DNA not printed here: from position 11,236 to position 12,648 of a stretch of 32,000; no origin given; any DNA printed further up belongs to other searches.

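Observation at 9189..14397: PHA (polyhydroxyalkanoate) locus with two class III PhaE-PhaC pairs in a thermophile-like archaeal context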

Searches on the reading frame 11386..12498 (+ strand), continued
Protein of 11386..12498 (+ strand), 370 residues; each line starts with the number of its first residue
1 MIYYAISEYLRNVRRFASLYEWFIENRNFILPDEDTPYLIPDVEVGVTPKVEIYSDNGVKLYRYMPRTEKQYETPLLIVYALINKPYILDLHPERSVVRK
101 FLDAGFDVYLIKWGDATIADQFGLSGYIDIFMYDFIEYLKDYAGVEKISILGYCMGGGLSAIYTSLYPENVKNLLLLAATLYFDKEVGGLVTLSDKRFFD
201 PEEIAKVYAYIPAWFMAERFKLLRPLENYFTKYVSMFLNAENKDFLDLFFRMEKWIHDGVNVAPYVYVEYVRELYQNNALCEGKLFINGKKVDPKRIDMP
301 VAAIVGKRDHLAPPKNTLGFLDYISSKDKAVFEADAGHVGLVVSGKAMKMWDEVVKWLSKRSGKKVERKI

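Call 61: get_annotated_region(hit=H5, flank=2500)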
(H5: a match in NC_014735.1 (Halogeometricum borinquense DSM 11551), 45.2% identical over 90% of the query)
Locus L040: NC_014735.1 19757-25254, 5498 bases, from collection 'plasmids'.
description: Halogeometricum borinquense DSM 11551 plasmid pHBOR01, complete sequence
organism: Halogeometricum borinquense DSM 11551 (NCBI taxid 469382)
taxonomy: Archaea; Euryarchaeota; Halobacteria; Halobacteriales; Haloferacaceae; Halogeometricum; Halogeometricum borinquense; Halogeometricum borinquense DSM 11551
host: -; source: -; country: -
typing (MOB-suite, as given by PLSDB): non-mobilizable
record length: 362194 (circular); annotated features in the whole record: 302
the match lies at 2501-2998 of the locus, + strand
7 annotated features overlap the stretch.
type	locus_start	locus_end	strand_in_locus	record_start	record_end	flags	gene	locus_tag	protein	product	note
CDS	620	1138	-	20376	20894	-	-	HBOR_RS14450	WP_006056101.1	gamma carbonic anhydrase family protein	-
CDS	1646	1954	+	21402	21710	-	-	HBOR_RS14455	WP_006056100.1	AbrB/MazE/SpoVT family DNA-binding domain-containing protein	-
CDS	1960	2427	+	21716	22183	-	-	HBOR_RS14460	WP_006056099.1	hypothetical protein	-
CDS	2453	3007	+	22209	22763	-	-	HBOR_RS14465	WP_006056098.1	poly(R)-hydroxyalkanoic acid synthase subunit PhaE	-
CDS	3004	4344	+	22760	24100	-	phaC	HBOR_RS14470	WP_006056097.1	class III poly(R)-hydroxyalkanoic acid synthase subunit PhaC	-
CDS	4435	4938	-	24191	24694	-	-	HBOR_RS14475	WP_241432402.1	HTH domain-containing protein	-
CDS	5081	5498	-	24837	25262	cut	-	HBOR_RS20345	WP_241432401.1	MaoC family dehydratase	-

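Call 62: get_annotated_region(hit=H6, flank=2500)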
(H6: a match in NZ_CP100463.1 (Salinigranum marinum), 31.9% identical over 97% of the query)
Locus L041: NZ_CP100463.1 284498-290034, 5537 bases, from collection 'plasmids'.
description: Salinigranum marinum strain ZS-10 plasmid unnamed2, complete sequence
organism: Salinigranum marinum (NCBI taxid 1515595)
taxonomy: Archaea; Euryarchaeota; Halobacteria; Halobacteriales; Haloferacaceae; Salinigranum; Salinigranum marinum
host: -; source: cell culture,Saline soil; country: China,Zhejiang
typing (MOB-suite, as given by PLSDB): non-mobilizable
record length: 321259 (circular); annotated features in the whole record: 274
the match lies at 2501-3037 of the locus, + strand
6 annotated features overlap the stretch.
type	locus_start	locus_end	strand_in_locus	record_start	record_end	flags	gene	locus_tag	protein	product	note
CDS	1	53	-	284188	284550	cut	-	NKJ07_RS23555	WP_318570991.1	hypothetical protein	-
CDS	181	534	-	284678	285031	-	-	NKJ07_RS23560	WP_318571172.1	hypothetical protein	-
CDS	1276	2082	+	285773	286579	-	-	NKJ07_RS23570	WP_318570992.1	MaoC/PaaZ C-terminal domain-containing protein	-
CDS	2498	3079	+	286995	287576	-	-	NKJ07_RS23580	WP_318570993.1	hypothetical protein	-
CDS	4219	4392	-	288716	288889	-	-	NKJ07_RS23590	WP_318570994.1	RING finger protein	-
CDS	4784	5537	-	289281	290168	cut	-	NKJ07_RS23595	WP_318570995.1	F0F1 ATP synthase subunit gamma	GO:0015986 - proton motive force-driven ATP synthesis [Evidence IEA]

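Call 63: get_annotated_region(hit=H7, flank=2500)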
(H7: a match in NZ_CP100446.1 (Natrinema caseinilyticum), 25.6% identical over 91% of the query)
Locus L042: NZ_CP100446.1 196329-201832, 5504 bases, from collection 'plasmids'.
description: Natrinema caseinilyticum strain ZJ2 plasmid unnamed1, complete sequence
organism: Natrinema caseinilyticum (NCBI taxid 2961570)
taxonomy: Archaea; Euryarchaeota; Halobacteria; Halobacteriales; Natrialbaceae; Natrinema; Natrinema caseinilyticum
host: -; source: marine sediment,sediment; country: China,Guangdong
typing (MOB-suite, as given by PLSDB): non-mobilizable
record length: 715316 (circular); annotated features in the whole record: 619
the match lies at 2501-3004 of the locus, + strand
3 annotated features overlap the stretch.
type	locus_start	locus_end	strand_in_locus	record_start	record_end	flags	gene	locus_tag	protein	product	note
CDS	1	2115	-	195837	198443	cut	mgtA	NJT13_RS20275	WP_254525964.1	magnesium-translocating P-type ATPase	GO:0015693 - magnesium ion transport [Evidence IEA]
CDS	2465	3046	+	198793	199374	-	-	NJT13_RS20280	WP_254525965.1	hypothetical protein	-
CDS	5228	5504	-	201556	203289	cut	sulP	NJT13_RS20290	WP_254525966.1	sulfate permease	GO:0008272 - sulfate transport [Evidence IEA]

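Call 88: search_protein_families(library=ncbifam, proteins=[L037:5528-7006:+, L037:4983-5531:+, L037:4151-4483:+, L037:4476-4940:+, L036:5001-6125:+], max_evalue=0.00001)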
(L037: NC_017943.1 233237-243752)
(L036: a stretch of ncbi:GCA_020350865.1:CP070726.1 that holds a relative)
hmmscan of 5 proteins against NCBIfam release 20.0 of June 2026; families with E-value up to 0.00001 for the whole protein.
L037:5528-7006:+ (492 aa): 8 families
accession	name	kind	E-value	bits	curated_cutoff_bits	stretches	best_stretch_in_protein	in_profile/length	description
TIGR01836.1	PHA_synth_III_C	subfamily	2.6e-125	418.1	365.3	1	20-358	14-350/350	class III poly(R)-hydroxyalkanoic acid synthase subunit PhaC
TIGR01838.1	PHA_synth_I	subfamily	1e-49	169.4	622.65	1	39-336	159-456/532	class I poly(R)-hydroxyalkanoic acid synthase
TIGR01839.1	PHA_synth_II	subfamily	2.7e-24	85.2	855.4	1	40-335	187-481/560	class II poly(R)-hydroxyalkanoic acid synthase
NF005898.0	PRK07868.1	equivalog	7.4e-23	80.2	925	1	42-369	37-370/994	acyl-CoA synthetase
TIGR01849.1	PHB_depoly_PhaZ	subfamily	3e-10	39.4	300.75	0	254-354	297-402/406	polyhydroxyalkanoate depolymerase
TIGR01738.1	bioH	equivalog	9e-07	28.8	206.95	0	289-332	183-226/245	pimeloyl-ACP methyl ester esterase BioH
TIGR02427.1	protocat_pcaD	equivalog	3.1e-06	26.8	255.85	0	289-335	188-233/251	3-oxoadipate enol-lactonase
NF051488.1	bifunc_PcaDC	exception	5.7e-06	25.7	390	0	287-332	186-231/375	bifunctional 3-oxoadipate enol-lactonase/4-carboxymuconolactone decarboxylase PcaDC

L037:4983-5531:+ (182 aa): 1 family
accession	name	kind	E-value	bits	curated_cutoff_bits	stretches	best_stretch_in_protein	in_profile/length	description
TIGR01834.1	PHA_synth_III_E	subfamily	6.9e-07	29.1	154.95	1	88-172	233-317/324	class III poly(R)-hydroxyalkanoic acid synthase subunit PhaE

L037:4151-4483:+ (110 aa): 0 families

L037:4476-4940:+ (154 aa): 0 families

L036:5001-6125:+ (374 aa): 8 families
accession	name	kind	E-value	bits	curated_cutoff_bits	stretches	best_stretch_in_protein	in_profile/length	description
TIGR01836.1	PHA_synth_III_C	subfamily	5.8e-134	446.5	365.3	1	12-352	12-350/350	class III poly(R)-hydroxyalkanoic acid synthase subunit PhaC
TIGR01838.1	PHA_synth_I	subfamily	3.4e-48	164.4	622.65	1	33-334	159-460/532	class I poly(R)-hydroxyalkanoic acid synthase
NF005898.0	PRK07868.1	equivalog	8e-27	93.4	925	1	35-369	36-378/994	acyl-CoA synthetase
TIGR01839.1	PHA_synth_II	subfamily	2.8e-22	78.5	855.4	1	34-330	187-482/560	class II poly(R)-hydroxyalkanoic acid synthase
TIGR01738.1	bioH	equivalog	6.9e-11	42.2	206.95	0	91-177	27-106/245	pimeloyl-ACP methyl ester esterase BioH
NF050089.1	i_nPHAscl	equivalog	6.4e-07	28.7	300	0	116-168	65-116/288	intracellular short-chain-length polyhydroxyalkanoate depolymerase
TIGR01849.1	PHB_depoly_PhaZ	subfamily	2.9e-06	26.3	300.75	0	40-345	78-399/406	polyhydroxyalkanoate depolymerase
TIGR02427.1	protocat_pcaD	equivalog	8.5e-06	25.3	255.85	0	122-172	66-115/251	3-oxoadipate enol-lactonase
